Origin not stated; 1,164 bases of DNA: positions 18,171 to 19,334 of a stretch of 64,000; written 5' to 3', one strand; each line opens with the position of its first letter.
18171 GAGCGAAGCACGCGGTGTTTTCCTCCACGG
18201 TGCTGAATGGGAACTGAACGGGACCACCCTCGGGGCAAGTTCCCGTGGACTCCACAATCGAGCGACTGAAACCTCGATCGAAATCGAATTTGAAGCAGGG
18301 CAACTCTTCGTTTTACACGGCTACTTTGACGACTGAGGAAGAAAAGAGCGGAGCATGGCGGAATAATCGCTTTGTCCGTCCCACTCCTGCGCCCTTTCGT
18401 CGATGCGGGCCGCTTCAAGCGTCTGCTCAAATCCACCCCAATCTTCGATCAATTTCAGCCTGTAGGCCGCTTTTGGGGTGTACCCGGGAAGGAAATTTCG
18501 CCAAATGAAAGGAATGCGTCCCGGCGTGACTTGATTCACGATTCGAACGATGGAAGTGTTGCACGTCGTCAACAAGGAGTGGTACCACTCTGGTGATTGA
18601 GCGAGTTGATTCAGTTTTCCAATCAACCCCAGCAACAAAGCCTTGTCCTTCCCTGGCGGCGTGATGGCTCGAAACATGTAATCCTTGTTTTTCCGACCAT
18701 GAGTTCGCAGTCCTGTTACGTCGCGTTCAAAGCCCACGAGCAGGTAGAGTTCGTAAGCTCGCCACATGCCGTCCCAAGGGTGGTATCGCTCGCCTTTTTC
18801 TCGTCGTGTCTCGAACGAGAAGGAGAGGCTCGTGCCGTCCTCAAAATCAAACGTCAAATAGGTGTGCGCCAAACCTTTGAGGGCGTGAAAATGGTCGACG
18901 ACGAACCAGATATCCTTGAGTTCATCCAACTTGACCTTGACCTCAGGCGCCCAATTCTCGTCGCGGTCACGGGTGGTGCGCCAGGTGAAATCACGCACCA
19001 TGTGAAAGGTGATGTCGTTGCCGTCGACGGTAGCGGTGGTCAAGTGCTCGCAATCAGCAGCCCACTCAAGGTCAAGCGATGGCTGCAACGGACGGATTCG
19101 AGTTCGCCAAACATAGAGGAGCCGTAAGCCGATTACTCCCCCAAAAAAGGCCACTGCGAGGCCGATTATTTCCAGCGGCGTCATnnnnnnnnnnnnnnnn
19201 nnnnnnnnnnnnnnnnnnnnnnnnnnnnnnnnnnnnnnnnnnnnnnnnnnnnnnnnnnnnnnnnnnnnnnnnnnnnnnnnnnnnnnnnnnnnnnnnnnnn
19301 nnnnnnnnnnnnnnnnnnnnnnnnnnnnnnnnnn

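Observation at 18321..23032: Translationally coupled three-gene surface module: PPC/TSP3 repeat protein, Ig-like type-I protein with WW-like tail, membrane-anchored DUF4105 protein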

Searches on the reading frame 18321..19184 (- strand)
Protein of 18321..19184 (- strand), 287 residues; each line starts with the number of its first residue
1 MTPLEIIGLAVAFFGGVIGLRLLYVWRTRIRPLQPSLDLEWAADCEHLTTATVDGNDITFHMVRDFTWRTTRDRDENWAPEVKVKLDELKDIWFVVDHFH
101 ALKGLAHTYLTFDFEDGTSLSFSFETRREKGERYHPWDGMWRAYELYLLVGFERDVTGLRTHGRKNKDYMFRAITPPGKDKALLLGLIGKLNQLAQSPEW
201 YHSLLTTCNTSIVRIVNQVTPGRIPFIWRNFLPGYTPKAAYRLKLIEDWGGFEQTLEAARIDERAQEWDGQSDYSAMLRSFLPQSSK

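Call 3: search_protein_families(library=pfam, proteins=[window:18321-19184:-], max_evalue=0.01)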
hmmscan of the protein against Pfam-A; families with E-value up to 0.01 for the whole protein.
window:18321-19184:- (287 aa): 1 family
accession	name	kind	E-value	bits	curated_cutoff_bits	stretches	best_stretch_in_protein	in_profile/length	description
PF13387.12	Lnb_N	-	8.6e-20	71.5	22.2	1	76-232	3-173/175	Lnb N-terminal periplasmic domain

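Call 10: find_homologous_proteins(query=window:18321-19184:-)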
Query window:18321-19184:- (287 aa): 450 proteins with E <= 0.001 among 1648 candidates; the best 120 are listed.
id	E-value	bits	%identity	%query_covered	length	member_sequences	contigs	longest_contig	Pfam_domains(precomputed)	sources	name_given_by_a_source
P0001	2.9e-198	675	100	100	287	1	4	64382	PF13387.13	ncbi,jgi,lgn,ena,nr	ncbi:MAG: DUF4105 domain-containing protein [archaeon]|jgi:hypothetical protein|nr:DUF4105 domain-co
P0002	1.6e-197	673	100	100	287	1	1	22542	PF13387.13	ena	-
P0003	2.0e-197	672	100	100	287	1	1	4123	PF13387.13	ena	-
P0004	1.1e-196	670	98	100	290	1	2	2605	PF13387.13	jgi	-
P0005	1.1e-196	670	98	100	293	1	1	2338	PF13387.13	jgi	-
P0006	9.9e-189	644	94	100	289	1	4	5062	PF13387.13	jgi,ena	-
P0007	1.1e-188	644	94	100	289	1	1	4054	PF13387.13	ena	-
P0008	1.2e-188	644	94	100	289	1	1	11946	PF13387.13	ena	-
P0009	1.7e-188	643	94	100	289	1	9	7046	PF13387.13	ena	-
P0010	1.1e-187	640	94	100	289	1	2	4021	PF13387.13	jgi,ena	-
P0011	4.3e-187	638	94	100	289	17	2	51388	PF13387.13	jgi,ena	-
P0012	2.9e-186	636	93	100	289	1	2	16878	PF13387.13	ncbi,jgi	jgi:hypothetical protein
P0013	4.0e-186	635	93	100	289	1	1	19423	PF13387.13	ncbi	-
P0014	1.6e-185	633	93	100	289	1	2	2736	PF13387.13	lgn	-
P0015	3.1e-175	600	86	100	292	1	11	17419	PF13387.13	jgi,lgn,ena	jgi:hypothetical protein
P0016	7.6e-175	598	86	100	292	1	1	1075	PF13387.13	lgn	-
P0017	9.3e-175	598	86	100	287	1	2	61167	PF13387.13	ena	-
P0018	1.1e-174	598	86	100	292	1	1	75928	PF13387.13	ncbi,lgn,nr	ncbi:MAG: DUF4105 domain-containing protein [Candidatus Poseidonia sp.]|nr:DUF4105 domain-containing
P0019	1.2e-174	598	86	100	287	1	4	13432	PF13387.13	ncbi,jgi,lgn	jgi:hypothetical protein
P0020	2.6e-174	597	87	100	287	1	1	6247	PF13387.13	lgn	-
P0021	4.0e-174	596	86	100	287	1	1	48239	PF13387.13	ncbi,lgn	-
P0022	4.2e-174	596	86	100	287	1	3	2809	PF13387.13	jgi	jgi:hypothetical protein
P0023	5.8e-174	595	86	100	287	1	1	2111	PF13387.13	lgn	-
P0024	7.2e-174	595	88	100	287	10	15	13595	PF13387.13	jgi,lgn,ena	jgi:hypothetical protein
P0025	1.5e-173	594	86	100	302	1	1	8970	PF13387.13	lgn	-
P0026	3.3e-173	593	86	100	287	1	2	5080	PF13387.13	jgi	jgi:hypothetical protein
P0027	7.7e-173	592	85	100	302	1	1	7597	PF13387.13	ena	-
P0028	3.2e-172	590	86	100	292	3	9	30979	PF13387.13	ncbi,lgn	ncbi:MAG: DUF4105 domain-containing protein [Poseidonia sp.]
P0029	9.4e-171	585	84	100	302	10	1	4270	PF13387.13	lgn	-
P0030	3.4e-170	583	86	99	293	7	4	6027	PF13387.13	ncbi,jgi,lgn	-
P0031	7.4e-169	579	88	93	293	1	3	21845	PF13387.13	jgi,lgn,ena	-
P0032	1.7e-168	577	87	93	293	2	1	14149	PF13387.13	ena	-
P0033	1.8e-168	577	87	93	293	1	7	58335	PF13387.13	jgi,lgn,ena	-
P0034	2.0e-168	577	87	93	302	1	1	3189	PF13387.13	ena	-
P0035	6.3e-166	569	84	99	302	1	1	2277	PF13387.13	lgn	-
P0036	1.3e-165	568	88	91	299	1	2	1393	PF13387.13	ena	-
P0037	1.4e-165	568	84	99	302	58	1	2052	PF13387.13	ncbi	-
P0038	1.6e-165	568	83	99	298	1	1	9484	PF13387.13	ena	-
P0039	1.6e-165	568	88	91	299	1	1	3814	PF13387.13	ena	-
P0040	2.7e-165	567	83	99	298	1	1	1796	PF13387.13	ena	-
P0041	4.4e-165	566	82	99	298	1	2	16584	PF13387.13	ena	-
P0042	6.3e-165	566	88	91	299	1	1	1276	PF13387.13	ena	-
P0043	6.6e-165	566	82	99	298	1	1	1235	PF13387.13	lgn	-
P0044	7.6e-165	565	82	99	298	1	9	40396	PF13387.13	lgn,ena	-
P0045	7.6e-165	565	82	99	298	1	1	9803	PF13387.13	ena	-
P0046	9.0e-165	565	82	99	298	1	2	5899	PF13387.13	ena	-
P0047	1.2e-164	565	81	99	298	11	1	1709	PF13387.13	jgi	jgi:hypothetical protein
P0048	1.2e-164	565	82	99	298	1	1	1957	PF13387.13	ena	-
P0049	1.3e-164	565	82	99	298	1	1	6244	PF13387.13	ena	-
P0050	1.5e-164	564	88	91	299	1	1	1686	PF13387.13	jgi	jgi:hypothetical protein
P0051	1.6e-164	564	82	99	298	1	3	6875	PF13387.13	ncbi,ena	-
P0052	1.7e-164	564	82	99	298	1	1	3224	PF13387.13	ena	-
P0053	2.0e-164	564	82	99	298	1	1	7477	PF13387.13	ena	-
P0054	2.0e-164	564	82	99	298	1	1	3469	PF13387.13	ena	-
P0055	2.0e-164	564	82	99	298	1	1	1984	PF13387.13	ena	-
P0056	2.0e-164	564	82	99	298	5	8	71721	PF13387.13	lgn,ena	-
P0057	2.1e-164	564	82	99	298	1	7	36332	PF13387.13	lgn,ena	-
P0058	2.2e-164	564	82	100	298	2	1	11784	PF13387.13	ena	-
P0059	2.7e-164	564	82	99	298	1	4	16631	PF13387.13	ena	-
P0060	2.9e-164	564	82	99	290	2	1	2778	PF13387.13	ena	-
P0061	3.3e-164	563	88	91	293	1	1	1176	PF13387.13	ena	-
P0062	3.4e-164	563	82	99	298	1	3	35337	PF13387.13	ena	-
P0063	4.2e-164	563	82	99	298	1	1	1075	PF13387.13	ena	-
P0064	4.7e-164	563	82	99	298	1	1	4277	PF13387.13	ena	-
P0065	5.7e-164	563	82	99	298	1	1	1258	PF13387.13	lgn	-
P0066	6.0e-164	562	82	99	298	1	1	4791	PF13387.13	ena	-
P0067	6.1e-164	562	82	99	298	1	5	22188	PF13387.13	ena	-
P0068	6.1e-164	562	82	99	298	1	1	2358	PF13387.13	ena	-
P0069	7.7e-164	562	82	99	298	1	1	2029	PF13387.13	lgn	-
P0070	9.1e-164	562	82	99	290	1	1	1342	PF13387.13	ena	-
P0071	9.4e-164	562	88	91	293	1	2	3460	PF13387.13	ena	-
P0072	9.5e-164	562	82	99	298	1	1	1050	PF13387.13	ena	-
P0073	1.3e-163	561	81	99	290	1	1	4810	PF13387.13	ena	-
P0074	1.3e-163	561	82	99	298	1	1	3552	PF13387.13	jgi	-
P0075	1.8e-163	561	81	99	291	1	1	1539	PF13387.13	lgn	-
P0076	1.9e-163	561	82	99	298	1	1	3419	PF13387.13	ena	-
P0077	2.7e-163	560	82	99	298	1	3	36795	PF13387.13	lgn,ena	-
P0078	2.8e-163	560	82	99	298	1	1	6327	PF13387.13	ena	-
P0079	4.5e-163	560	82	99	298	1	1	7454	PF13387.13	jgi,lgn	-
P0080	6.9e-163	559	81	99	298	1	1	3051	PF13387.13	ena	-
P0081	8.0e-163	559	86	93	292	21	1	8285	PF13387.13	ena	-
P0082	8.2e-163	559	86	90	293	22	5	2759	PF13387.13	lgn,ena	-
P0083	1.2e-162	558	81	99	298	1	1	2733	PF13387.13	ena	-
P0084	1.8e-162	558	81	99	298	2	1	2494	PF13387.13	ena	-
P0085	3.2e-162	557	82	99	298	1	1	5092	PF13387.13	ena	-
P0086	4.1e-162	556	87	92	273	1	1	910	PF13387.13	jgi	-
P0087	1.5e-161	555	79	100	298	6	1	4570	PF13387.13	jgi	-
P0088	1.6e-161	555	82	99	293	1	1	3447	PF13387.13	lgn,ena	-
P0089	1.6e-161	554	82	99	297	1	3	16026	PF13387.13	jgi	jgi:hypothetical protein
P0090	2.2e-161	554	82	99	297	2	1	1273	PF13387.13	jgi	jgi:hypothetical protein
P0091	2.7e-161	554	81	99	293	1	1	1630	PF13387.13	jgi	jgi:hypothetical protein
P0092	7.4e-161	552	81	99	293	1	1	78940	PF13387.13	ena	-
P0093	7.4e-161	552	81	99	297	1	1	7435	PF13387.13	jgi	jgi:hypothetical protein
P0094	5.0e-160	550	80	97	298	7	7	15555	PF13387.13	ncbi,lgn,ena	-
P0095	1.6e-159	548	80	99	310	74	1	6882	PF13387.13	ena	-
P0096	3.6e-159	547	81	95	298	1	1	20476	PF13387.13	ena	-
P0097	4.3e-159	547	80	99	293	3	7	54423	PF13387.13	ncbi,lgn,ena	-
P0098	7.4e-159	546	78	99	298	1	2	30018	PF13387.13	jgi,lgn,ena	-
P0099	8.0e-159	546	84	90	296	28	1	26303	PF13387.13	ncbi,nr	ncbi:MAG: hypothetical protein CMA86_04815 [Euryarchaeota archaeon]|nr:hypothetical protein [Euryarc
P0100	1.7e-158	545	83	91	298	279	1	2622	PF13387.13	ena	-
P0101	2.3e-158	544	79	100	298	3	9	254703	PF13387.13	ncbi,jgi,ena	jgi:hypothetical protein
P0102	3.4e-158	544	79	98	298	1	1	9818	PF13387.13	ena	-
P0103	3.5e-158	544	80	97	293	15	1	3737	PF13387.13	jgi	jgi:hypothetical protein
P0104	7.1e-158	543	78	100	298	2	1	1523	PF13387.13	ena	-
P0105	7.9e-158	542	77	100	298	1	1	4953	PF13387.13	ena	-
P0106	1.2e-157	542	81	95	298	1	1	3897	PF13387.13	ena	-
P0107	1.9e-157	541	77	99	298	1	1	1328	PF13387.13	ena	-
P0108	2.8e-157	541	80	97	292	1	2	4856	PF13387.13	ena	-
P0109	3.0e-157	540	80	97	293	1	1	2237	PF13387.13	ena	-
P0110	3.2e-157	540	80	97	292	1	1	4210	PF13387.13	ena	-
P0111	5.3e-157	540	80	97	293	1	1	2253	PF13387.13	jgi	jgi:hypothetical protein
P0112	5.3e-157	540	80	97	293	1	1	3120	PF13387.13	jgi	jgi:hypothetical protein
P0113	3.2e-156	537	77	100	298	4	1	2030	PF13387.13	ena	-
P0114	3.5e-155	534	82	93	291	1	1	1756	PF13387.13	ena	-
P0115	3.6e-155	534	82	93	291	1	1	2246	PF13387.13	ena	-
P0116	5.1e-155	533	82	93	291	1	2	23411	PF13387.13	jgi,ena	-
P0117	5.1e-155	533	78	99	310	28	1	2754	PF13387.13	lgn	-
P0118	1.1e-154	532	81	93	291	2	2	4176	PF13387.13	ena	-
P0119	1.3e-154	532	81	97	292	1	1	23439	PF13387.13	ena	-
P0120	4.4e-154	530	81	93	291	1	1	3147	PF13387.13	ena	-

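Call 13: find_encoding_contigs(protein=P0101, flank=10000, max_places=3)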
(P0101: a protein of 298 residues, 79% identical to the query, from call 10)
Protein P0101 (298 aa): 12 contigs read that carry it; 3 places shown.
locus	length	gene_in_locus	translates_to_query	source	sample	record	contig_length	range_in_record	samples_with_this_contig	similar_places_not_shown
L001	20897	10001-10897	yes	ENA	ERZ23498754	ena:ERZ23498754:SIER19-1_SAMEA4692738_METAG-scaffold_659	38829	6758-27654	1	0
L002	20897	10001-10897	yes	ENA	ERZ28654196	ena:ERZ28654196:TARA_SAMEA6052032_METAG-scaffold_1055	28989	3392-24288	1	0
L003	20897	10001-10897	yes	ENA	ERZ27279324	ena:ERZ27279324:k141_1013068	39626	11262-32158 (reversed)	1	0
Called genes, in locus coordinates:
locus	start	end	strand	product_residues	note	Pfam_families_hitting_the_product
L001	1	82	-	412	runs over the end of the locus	PF03109:ABC1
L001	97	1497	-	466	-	PF01978:TrmB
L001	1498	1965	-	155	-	PF08534:Redoxin, PF00578:AhpC-TSA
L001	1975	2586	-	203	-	PF00925:GTP_cyclohydro2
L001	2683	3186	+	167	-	PF00293:NUDIX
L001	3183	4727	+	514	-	-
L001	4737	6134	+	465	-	PF01370:Epimerase, PF08338:DUF1731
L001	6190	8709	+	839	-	-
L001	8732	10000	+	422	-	-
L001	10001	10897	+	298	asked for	PF13387:Lnb_N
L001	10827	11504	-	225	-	PF04263:TPK_catalytic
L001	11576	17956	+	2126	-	PF01839:FG-GAP (weak), PF13517:FG-GAP_3 (weak), PF01839:FG-GAP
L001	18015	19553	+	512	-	PF00036:EF-hand_1 (faint), PF13202:EF-hand_5 (faint), PF13499:EF-hand_7 (weak)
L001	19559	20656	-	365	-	PF26233:NicX, PF02073:Peptidase_M29 (weak)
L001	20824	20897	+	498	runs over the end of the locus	PF02074:Peptidase_M32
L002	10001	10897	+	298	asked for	PF13387:Lnb_N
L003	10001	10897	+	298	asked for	PF13387:Lnb_N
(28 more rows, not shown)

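Call 20: search_protein_representatives(protein=window:18321-19184:-)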
Query: 287 residues. Proteins with E-value up to 0.001 (for the whole library): 2010; up to 1e-10: 1310; up to 1e-30: 219. The best 150 are listed.
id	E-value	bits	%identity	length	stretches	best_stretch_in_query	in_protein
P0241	1.0e-149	514.0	75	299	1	3-285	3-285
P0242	3.3e-97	341.6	52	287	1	5-284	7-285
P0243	2.7e-74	266.4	45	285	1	16-280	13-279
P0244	8.7e-69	248.3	46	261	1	40-284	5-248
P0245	1.5e-62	227.8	44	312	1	10-267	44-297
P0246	6.8e-59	215.8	44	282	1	14-230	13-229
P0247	6.4e-57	209.3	55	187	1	20-184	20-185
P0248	3.1e-56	207.1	79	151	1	92-202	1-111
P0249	3.2e-53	197.2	39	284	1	32-281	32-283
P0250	4.2e-51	190.3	68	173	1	105-226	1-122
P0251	6.1e-50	186.4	39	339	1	34-274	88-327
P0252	1.6e-49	185.1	52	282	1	56-204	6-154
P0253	1.9e-49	184.8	58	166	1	17-146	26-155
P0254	5.5e-48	180.0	76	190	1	72-179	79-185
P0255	6.3e-48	179.8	56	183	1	7-140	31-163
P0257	1.1e-45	172.4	38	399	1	7-258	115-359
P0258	1.9e-44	168.4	36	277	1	20-280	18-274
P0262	3.3e-42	161.0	37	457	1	25-280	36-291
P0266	2.3e-41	158.3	35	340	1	16-284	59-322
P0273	2.8e-40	154.7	34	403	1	33-279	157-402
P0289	1.9e-38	148.7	35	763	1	34-279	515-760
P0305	5.6e-36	140.6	31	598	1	22-286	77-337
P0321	6.0e-35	137.2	33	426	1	32-279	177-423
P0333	2.3e-34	135.3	32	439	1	32-284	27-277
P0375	9.5e-33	130.0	35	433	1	18-241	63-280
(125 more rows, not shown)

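Call 21: predict_structure(alignment_id=A1)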
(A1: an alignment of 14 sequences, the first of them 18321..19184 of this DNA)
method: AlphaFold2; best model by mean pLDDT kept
length: 287 residues; sequences in the alignment: 14
mean_pLDDT: 54.1   pTM: 0.51
mean pLDDT of the five models: 54.1, 53.6, 51.8, 49.6, 49.5
residues with pLDDT >= 90: 31; 70-90: 40; 50-70: 62; < 50: 154
segments of 3 or more residues with pLDDT < 50: 30-45, 68-74, 99-106, 126-168, 199-266, 282-287
pLDDT, mean of each block of 10 residues (from residue 1): 92 95 70 35 54 91 62 59 88 56 49 77 50 37 44 37 42 55 70 58 37 27 22 30 39 44 49 55 44
secondary structure, 60 per line:
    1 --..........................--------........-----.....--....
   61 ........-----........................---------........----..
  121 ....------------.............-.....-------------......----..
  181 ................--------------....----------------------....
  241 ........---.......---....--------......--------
elements in order: H3-28 H37-44 E50-54 E57-68 E74-85 E89-97 E107-114 E119-124 H137-149 E151-155 E169-174 H179-196 E211-214 H237-248 H252-258 H262-265 H274-279

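Call 22: list_cluster_members(proteins=[P0242, P0243, P0245, P0246, P0249, P0251, P0257, P0258, P0262, P0289])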
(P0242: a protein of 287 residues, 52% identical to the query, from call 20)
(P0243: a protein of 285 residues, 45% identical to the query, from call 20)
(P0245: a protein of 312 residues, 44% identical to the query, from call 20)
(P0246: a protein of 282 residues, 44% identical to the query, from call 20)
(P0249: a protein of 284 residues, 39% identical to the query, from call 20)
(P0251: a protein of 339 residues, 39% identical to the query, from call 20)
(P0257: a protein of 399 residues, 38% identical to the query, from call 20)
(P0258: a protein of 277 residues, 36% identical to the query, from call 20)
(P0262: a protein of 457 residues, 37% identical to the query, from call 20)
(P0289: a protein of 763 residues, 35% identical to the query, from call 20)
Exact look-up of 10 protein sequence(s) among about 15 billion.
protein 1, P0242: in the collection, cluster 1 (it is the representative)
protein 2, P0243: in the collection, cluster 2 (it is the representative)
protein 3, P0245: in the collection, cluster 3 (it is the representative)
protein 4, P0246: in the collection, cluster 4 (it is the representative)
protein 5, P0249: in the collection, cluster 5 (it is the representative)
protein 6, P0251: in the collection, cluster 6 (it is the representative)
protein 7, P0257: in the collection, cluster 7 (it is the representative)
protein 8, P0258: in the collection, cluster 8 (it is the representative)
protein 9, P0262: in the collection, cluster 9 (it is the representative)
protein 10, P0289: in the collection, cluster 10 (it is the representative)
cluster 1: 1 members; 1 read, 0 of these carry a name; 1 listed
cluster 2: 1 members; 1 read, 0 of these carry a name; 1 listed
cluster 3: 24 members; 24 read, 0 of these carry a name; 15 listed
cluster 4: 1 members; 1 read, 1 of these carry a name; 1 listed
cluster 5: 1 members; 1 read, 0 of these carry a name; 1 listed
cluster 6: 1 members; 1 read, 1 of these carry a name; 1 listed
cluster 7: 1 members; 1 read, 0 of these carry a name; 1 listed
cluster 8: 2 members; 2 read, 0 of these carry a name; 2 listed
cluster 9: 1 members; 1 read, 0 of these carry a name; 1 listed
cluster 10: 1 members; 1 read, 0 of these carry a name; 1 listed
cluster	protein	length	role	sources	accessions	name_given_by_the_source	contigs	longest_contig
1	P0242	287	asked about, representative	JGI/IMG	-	-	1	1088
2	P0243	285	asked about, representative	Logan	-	-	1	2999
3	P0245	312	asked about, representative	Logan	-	-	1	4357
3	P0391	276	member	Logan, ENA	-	-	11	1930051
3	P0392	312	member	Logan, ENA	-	-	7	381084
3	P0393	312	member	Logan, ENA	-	-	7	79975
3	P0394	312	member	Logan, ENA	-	-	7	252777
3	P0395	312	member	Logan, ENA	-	-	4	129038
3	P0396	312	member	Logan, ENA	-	-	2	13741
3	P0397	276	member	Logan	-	-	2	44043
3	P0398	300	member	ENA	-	-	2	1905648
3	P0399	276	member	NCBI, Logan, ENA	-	-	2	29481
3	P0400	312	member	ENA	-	-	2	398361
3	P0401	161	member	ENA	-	-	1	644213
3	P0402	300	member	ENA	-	-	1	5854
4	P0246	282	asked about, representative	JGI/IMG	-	hypothetical protein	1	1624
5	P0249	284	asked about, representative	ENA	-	-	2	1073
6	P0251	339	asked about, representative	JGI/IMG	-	hypothetical protein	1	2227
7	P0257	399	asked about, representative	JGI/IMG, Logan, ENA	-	-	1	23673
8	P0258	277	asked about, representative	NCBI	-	-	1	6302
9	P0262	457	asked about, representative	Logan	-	-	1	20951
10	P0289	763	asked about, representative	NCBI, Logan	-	-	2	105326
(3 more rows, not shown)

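Call 24: find_encoding_contigs(protein=P0391, flank=10000, max_places=3)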
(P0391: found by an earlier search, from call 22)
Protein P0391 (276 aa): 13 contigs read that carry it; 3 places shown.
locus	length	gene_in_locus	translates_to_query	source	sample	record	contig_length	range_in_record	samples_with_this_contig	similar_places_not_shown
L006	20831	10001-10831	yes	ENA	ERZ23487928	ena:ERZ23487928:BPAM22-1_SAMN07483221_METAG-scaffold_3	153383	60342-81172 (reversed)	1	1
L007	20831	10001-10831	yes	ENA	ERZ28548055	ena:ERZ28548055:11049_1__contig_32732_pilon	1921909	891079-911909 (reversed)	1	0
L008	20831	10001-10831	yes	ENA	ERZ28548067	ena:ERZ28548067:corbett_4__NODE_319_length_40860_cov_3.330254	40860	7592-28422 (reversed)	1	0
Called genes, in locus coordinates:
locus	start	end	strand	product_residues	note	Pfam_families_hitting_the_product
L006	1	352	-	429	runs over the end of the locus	PF03109:ABC1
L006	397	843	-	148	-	-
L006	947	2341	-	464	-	PF01978:TrmB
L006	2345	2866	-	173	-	PF00578:AhpC-TSA, PF08534:Redoxin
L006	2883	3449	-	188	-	PF00925:GTP_cyclohydro2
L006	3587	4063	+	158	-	PF00293:NUDIX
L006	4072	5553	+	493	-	-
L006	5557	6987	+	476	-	PF01370:Epimerase, PF16363:GDP_Man_Dehyd (faint), PF08338:DUF1731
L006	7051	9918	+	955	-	PF03176:MMPL, PF02460:Patched (faint), PF03176:MMPL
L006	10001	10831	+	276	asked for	PF13387:Lnb_N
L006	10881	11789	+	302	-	PF13387:Lnb_N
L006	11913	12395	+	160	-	-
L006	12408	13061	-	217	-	PF04263:TPK_catalytic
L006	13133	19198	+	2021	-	PF13517:FG-GAP_3 (weak), PF01839:FG-GAP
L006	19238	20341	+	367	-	-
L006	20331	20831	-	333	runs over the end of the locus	PF26233:NicX, PF02073:Peptidase_M29 (weak)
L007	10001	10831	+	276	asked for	PF13387:Lnb_N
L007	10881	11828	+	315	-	PF13387:Lnb_N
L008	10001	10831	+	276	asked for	PF13387:Lnb_N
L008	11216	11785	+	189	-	PF13387:Lnb_N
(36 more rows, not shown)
